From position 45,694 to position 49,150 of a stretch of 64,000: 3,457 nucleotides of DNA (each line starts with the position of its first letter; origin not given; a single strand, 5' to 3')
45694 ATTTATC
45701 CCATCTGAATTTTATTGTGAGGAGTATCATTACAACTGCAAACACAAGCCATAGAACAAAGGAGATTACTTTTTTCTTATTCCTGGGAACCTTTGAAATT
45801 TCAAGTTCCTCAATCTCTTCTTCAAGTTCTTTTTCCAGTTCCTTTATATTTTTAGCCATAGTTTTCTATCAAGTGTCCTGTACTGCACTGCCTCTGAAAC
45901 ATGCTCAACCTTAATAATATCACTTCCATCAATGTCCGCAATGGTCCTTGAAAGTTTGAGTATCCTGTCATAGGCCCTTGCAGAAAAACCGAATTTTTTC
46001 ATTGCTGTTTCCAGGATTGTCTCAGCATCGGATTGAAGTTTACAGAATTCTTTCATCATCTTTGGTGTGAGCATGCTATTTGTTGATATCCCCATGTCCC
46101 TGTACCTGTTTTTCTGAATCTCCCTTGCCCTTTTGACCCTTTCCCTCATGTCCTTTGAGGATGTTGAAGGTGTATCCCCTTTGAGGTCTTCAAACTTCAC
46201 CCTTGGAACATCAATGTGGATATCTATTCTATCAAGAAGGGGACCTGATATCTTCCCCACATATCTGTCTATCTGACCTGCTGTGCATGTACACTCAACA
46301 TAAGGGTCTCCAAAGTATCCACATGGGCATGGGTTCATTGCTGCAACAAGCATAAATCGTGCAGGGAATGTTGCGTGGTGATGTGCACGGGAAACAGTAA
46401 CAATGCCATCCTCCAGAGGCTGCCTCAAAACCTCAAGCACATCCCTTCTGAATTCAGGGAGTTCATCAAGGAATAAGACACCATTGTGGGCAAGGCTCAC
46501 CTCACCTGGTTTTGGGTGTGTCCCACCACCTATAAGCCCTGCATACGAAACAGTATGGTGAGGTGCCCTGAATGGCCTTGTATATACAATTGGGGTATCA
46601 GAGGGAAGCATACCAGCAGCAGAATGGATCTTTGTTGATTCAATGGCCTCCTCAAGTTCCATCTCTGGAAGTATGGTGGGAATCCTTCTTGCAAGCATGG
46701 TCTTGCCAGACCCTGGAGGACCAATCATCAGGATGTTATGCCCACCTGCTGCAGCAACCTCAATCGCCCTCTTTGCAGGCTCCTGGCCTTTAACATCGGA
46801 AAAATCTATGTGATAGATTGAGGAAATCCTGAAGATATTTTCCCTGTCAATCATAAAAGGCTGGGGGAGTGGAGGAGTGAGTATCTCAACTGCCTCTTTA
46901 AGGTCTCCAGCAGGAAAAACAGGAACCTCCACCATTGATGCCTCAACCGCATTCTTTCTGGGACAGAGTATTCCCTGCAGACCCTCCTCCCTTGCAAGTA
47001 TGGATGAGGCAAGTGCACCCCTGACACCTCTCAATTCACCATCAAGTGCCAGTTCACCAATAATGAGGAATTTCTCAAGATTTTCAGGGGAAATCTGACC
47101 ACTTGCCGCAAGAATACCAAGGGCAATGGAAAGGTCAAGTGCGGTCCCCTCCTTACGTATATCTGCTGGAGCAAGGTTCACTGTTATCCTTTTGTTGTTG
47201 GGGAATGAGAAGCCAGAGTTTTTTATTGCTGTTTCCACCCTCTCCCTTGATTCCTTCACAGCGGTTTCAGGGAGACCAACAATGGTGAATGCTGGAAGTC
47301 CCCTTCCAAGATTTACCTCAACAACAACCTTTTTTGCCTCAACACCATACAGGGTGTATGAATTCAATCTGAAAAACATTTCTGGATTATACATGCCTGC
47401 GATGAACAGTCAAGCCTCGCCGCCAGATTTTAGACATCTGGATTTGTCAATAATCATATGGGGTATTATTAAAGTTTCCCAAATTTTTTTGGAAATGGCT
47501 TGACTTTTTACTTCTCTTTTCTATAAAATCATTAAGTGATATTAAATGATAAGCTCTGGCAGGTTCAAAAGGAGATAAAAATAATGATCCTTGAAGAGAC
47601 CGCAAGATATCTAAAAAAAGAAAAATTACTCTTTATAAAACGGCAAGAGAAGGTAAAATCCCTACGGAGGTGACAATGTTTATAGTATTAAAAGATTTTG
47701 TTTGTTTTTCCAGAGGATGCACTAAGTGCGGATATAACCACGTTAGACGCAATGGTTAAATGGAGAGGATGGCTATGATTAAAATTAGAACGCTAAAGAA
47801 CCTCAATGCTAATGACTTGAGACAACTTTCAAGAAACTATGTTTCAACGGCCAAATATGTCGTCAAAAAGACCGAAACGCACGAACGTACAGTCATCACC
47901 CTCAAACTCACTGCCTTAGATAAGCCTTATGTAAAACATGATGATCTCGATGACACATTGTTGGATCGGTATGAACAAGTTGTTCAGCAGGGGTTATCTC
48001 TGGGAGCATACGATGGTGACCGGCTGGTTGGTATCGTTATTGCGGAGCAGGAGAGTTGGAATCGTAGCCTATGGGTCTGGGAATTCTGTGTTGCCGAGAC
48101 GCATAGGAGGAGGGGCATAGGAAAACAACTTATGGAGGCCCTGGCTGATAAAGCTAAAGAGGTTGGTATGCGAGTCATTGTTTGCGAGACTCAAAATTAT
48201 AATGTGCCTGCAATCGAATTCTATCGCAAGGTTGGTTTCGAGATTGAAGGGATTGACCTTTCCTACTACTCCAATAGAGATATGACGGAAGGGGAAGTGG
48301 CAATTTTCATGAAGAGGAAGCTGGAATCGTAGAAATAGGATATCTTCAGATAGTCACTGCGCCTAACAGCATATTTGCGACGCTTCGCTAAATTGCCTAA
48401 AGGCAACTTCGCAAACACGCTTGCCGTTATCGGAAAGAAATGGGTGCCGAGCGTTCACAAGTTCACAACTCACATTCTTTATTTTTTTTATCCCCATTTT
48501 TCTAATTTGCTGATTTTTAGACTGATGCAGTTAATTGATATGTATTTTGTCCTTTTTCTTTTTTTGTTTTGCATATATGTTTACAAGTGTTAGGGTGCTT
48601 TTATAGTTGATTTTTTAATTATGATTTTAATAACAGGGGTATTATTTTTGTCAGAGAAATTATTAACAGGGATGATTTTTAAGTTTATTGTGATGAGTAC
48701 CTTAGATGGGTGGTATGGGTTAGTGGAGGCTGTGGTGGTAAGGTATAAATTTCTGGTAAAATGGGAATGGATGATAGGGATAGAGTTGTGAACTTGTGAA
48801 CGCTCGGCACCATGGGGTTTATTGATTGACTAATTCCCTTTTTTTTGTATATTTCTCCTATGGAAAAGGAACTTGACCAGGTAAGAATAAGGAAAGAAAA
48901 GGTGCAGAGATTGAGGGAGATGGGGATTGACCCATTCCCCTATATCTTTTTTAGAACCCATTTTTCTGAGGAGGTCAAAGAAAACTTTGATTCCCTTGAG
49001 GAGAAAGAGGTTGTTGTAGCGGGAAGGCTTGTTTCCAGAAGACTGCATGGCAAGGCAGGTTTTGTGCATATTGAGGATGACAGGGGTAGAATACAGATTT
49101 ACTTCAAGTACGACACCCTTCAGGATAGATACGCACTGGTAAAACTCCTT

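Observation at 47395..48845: Small foreign-looking islet: promoter, frameshifted Xis-like HTH, streptothricin-acetyltransferase-like GNAT, perfect 29-bp inverted-repeat pair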

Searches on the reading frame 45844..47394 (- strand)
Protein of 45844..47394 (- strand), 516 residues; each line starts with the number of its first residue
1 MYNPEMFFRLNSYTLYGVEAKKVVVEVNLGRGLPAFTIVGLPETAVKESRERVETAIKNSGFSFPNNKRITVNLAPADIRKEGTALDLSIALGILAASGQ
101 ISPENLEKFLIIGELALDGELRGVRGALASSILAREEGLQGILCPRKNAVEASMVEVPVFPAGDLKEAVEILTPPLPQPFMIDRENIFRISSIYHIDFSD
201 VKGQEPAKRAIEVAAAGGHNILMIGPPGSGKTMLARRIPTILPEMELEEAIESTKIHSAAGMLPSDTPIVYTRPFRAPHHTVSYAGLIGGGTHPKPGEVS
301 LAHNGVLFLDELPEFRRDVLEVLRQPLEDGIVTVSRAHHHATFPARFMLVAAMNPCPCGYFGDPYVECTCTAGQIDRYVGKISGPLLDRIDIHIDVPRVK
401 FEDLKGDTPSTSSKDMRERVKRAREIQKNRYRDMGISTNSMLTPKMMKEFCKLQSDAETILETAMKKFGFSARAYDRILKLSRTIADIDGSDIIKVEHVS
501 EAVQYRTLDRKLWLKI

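Call 7: search_protein_families(library=ncbifam, proteins=[window:45844-47394:-], max_evalue=0.01)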
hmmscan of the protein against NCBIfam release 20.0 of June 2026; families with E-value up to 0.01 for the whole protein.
window:45844-47394:- (516 aa): 19 families
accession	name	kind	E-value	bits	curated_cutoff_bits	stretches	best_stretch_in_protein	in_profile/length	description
TIGR00368.1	TIGR00368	hypoth_equivalog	7.6e-192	638.3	362.4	1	13-506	4-499/499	YifB family Mg chelatase-like AAA ATPase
NF007365.0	PRK09862.1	equivalog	2.9e-139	464.9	530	1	16-512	12-498/506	YifB family Mg chelatase-like AAA ATPase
TIGR00764.1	lon_rel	equivalog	1.7e-12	46.8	516.6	1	200-251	19-70/608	ATP-dependent protease LonB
TIGR02902.1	spore_lonB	equivalog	2.2e-12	46.4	723.3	2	197-339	63-211/531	ATP-dependent protease LonB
TIGR02442.1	Cob-chelat-sub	hypoth_equivalog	2.4e-11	42.8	779.45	1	290-355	114-179/641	putative cobaltochelatase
TIGR02903.1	spore_lon_C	equivalog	2.3e-09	36.4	678.8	1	197-338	152-300/615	Lon family ATP-dependent protease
NF038308.1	RNA_repair_RtcR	equivalog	1.2e-07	31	650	1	209-238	195-224/530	RNA repair transcriptional activator RtcR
NF000868.0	PRK00080.1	equivalog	5e-05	22.4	282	0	219-240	52-73/330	Holliday junction branch migration DNA helicase RuvB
TIGR02030.1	BchI-ChlI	equivalog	7.4e-05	22.1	466.95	1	295-355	123-183/337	magnesium chelatase ATPase subunit I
TIGR00635.1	ruvB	equivalog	7.4e-05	21.9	299.05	0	219-239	31-51/305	Holliday junction branch migration DNA helicase RuvB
TIGR02031.1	BchD-ChlD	equivalog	9.6e-05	21.3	499.55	1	221-355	19-143/608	magnesium chelatase ATPase subunit D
NF003745.1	PRK05342.1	equivalog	0.00087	18.2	359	1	218-242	109-133/418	ATP-dependent Clp protease ATP-binding subunit ClpX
NF040949.1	minchrom_main_MCM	domain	0.0018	16.6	940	0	297-356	382-441/682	minichromosome maintenance protein MCM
TIGR00382.1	clpX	equivalog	0.0023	17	370.75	1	218-280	117-176/414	ATP-dependent protease ATP-binding subunit ClpX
NF007027.0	PRK09493.1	equivalog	0.0027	17.1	379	0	203-240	12-49/240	glutamine ABC transporter ATP-binding protein GlnQ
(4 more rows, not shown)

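Call 41: find_homologous_proteins(query=window:45844-47394:-, max_evalue=1e-100)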
Query window:45844-47394:- (516 aa): 7999 proteins with E <= 1e-100 among 8000 candidates; the best 120 are listed.
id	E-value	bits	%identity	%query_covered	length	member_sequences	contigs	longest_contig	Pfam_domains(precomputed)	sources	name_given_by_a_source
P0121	0.0e+0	1158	100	100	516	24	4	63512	PF00158.33,PF13335.13,PF00493.30,PF07728.21,PF01078.28,PF13541.13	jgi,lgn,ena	-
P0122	4.3e-244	829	70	99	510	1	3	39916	PF13335.13,PF00493.30,PF07728.21,PF01078.28,PF13541.13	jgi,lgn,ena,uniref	uniref:ATP-binding protein n=1 Tax=candidate division WOR-3 bacterium TaxID=2052148 RepID=A0A7C4UCT4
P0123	7.5e-241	818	70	99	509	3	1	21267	PF13335.13,PF00493.30,PF07728.21,PF01078.28,PF13541.13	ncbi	-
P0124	2.2e-230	784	69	99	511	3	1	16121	PF00158.33,PF13335.13,PF00493.30,PF07728.21,PF01078.28,PF13541.13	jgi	-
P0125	1.8e-213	728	63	99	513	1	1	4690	PF13335.13,PF00493.30,PF07728.21,PF01078.28,PF13541.13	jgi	-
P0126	9.4e-213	726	63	98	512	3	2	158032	PF13335.13,PF00493.30,PF05496.19,PF07728.21,PF01078.28,PF13541.13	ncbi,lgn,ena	-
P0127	5.1e-211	720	63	98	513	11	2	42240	PF13335.13,PF00493.30,PF05496.19,PF07728.21,PF01078.28,PF13541.13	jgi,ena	-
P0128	2.0e-209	715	63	98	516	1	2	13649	PF00158.33,PF13335.13,PF00493.30,PF05496.19,PF07728.21,PF01078.28,PF13541.13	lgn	-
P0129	2.3e-209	714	63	97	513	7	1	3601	PF00158.33,PF13335.13,PF00493.30,PF05496.19,PF07728.21,PF01078.28,PF13541.13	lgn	-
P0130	9.5e-209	712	62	98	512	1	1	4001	PF13335.13,PF00493.30,PF07728.21,PF01078.28,PF13541.13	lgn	-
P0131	1.3e-208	712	63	98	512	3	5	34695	PF00158.33,PF13335.13,PF00493.30,PF05496.19,PF07728.21,PF01078.28,PF13541.13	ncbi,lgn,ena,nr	ncbi:YifB family Mg chelatase-like AAA ATPase [candidate division WOR-3 bacterium]|nr:YifB family Mg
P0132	1.9e-208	711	63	98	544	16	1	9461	PF00158.33,PF13335.13,PF00493.30,PF05496.19,PF07728.21,PF01078.28,PF13541.13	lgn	-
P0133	2.5e-208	711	63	98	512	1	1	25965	PF13335.13,PF00493.30,PF05496.19,PF07728.21,PF01078.28,PF13541.13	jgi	jgi:magnesium chelatase family protein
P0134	4.8e-208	710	62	99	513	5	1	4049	PF13335.13,PF05362.20,PF00493.30,PF07728.21,PF01078.28,PF13541.13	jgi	-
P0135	1.1e-207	709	63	98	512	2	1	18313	PF13335.13,PF05362.20,PF00493.30,PF05496.19,PF07728.21,PF01078.28,PF13541.13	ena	-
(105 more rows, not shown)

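Call 42: find_encoding_contigs(protein=P0121, flank=6000, max_places=10)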
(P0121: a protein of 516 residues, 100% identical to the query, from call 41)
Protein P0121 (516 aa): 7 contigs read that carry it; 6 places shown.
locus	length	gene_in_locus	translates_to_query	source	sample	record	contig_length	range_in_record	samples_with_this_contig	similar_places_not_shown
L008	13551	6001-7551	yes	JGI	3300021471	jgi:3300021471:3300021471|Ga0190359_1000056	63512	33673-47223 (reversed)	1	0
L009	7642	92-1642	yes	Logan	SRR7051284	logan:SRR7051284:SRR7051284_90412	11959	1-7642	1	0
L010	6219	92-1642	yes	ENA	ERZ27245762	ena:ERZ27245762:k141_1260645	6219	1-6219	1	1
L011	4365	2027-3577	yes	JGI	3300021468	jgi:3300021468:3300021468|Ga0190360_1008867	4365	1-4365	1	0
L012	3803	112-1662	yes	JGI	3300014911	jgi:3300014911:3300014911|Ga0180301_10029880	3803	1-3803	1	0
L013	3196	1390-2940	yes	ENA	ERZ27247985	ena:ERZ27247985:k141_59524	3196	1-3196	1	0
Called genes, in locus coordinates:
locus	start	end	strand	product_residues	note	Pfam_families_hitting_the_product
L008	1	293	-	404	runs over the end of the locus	PF12704:MacB_PCD, PF02687:FtsX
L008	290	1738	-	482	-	PF01336:tRNA_anti-codon, PF00152:tRNA-synt_2, PF01409:tRNA-synt_2d (faint)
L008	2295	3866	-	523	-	PF02012:BNR (faint), PF18962:Por_Secre_tail, PF13860:FlgD_ig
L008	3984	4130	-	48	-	-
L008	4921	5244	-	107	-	-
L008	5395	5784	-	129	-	PF08308:PEGA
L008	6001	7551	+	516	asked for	PF13541:ChlI, PF00158:Sigma54_activat (faint), PF01078:Mg_chelatase, PF07728:AAA_5, PF00493:MCM (weak), PF13335:Mg_chelatase_C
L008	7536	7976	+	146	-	-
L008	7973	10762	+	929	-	PF13485:Peptidase_MA_2 (weak), PF07676:PD40 (faint), PF26549:Tricorn_N (faint)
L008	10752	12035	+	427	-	PF00070:Pyr_redox (weak), PF01134:GIDA, PF01266:DAO (weak), PF07992:Pyr_redox_2 (weak), PF13450:NAD_binding_8 (faint)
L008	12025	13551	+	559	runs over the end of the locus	PF00501:AMP-binding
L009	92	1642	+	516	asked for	PF13541:ChlI, PF00158:Sigma54_activat (faint), PF01078:Mg_chelatase, PF07728:AAA_5, PF00493:MCM (weak), PF13335:Mg_chelatase_C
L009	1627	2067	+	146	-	-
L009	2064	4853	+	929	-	PF13485:Peptidase_MA_2 (weak), PF07676:PD40 (faint), PF26549:Tricorn_N (faint)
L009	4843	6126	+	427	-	PF00070:Pyr_redox (weak), PF01134:GIDA, PF01266:DAO (weak), PF07992:Pyr_redox_2 (weak), PF13450:NAD_binding_8 (faint)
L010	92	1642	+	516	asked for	PF13541:ChlI, PF00158:Sigma54_activat (faint), PF01078:Mg_chelatase, PF07728:AAA_5, PF00493:MCM (weak), PF13335:Mg_chelatase_C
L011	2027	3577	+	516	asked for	PF13541:ChlI, PF00158:Sigma54_activat (faint), PF01078:Mg_chelatase, PF07728:AAA_5, PF00493:MCM (weak), PF13335:Mg_chelatase_C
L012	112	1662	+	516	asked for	PF13541:ChlI, PF00158:Sigma54_activat (faint), PF01078:Mg_chelatase, PF07728:AAA_5, PF00493:MCM (weak), PF13335:Mg_chelatase_C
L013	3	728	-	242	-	?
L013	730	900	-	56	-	-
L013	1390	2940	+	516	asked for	PF13541:ChlI, PF00158:Sigma54_activat (faint), PF01078:Mg_chelatase, PF07728:AAA_5, PF00493:MCM (weak), PF13335:Mg_chelatase_C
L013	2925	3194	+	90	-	?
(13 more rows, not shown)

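Call 43: find_encoding_contigs(protein=P0122, flank=6000, max_places=3)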
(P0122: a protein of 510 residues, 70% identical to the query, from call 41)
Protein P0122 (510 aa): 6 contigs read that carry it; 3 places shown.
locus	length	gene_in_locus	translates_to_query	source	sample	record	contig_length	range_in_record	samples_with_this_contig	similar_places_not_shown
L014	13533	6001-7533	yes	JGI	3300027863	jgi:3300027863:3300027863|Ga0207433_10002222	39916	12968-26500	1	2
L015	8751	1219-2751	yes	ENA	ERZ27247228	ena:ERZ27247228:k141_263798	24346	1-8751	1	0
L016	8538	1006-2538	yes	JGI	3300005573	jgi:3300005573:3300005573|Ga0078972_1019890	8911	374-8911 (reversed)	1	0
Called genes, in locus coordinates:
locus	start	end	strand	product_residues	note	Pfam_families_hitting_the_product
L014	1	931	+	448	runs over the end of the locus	PF00072:Response_reg, PF00158:Sigma54_activat, PF14532:Sigma54_activ_2, PF07724:AAA_2 (weak), PF07728:AAA_5, PF25601:AAA_lid_14, PF02954:HTH_8 (weak)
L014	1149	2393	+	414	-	PF02844:GARS_N, PF01071:GARS_A, PF02222:ATP-grasp (weak), PF02655:ATP-grasp_3 (weak), PF02843:GARS_C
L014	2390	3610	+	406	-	-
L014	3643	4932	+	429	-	PF05496:RuvB_N, PF04851:ResIII (faint), PF00004:AAA, PF07728:AAA_5 (faint), PF13173:AAA_14 (weak), PF16193:AAA_assoc_2, PF12002:MgsA_C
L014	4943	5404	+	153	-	PF04542:Sigma70_r2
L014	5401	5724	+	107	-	PF01906:YbjQ_1, PF11524:SeleniumBinding (faint), PF23025:YbjQ_2 (weak)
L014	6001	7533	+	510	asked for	PF13541:ChlI, PF01078:Mg_chelatase, PF00493:MCM (faint), PF07728:AAA_5 (faint), PF13335:Mg_chelatase_C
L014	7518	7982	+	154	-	-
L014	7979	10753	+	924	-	PF19527:DUF6055, PF13485:Peptidase_MA_2, PF07676:PD40 (faint), PF26550:Tricorn_2nd (faint), PF26549:Tricorn_N (weak)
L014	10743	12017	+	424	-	PF01134:GIDA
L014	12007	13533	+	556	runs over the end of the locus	PF00501:AMP-binding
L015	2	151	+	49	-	?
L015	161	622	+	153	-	PF04542:Sigma70_r2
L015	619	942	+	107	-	PF01906:YbjQ_1, PF11524:SeleniumBinding (faint), PF23025:YbjQ_2 (faint)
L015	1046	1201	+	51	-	-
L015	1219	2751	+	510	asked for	PF13541:ChlI, PF01078:Mg_chelatase, PF00493:MCM (faint), PF07728:AAA_5 (faint), PF13335:Mg_chelatase_C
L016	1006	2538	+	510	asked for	PF13541:ChlI, PF01078:Mg_chelatase, PF00493:MCM (faint), PF07728:AAA_5 (faint), PF13335:Mg_chelatase_C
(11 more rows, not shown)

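Call 44: find_encoding_contigs(protein=P0123, flank=6000, max_places=3)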
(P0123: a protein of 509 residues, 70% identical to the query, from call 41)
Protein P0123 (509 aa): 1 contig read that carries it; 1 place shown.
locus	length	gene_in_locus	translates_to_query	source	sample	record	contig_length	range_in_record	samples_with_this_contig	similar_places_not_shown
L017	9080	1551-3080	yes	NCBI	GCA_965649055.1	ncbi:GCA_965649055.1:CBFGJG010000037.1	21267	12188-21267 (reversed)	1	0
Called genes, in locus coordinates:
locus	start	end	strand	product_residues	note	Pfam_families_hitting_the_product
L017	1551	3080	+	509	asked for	PF13541:ChlI, PF00493:MCM (faint), PF01078:Mg_chelatase, PF07728:AAA_5, PF13335:Mg_chelatase_C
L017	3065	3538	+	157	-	-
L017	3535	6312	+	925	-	PF13485:Peptidase_MA_2, PF00930:DPPIV_N (faint), PF07676:PD40 (faint), PF26550:Tricorn_2nd (weak), PF26549:Tricorn_N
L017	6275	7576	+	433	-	PF01134:GIDA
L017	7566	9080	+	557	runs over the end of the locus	PF00501:AMP-binding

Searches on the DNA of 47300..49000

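Call 14: search_rna_families(source=window, start=47300, end=49000, threshold=evalue, max_evalue=1)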
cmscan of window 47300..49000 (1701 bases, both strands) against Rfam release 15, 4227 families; matches with E-value up to 1: 0.
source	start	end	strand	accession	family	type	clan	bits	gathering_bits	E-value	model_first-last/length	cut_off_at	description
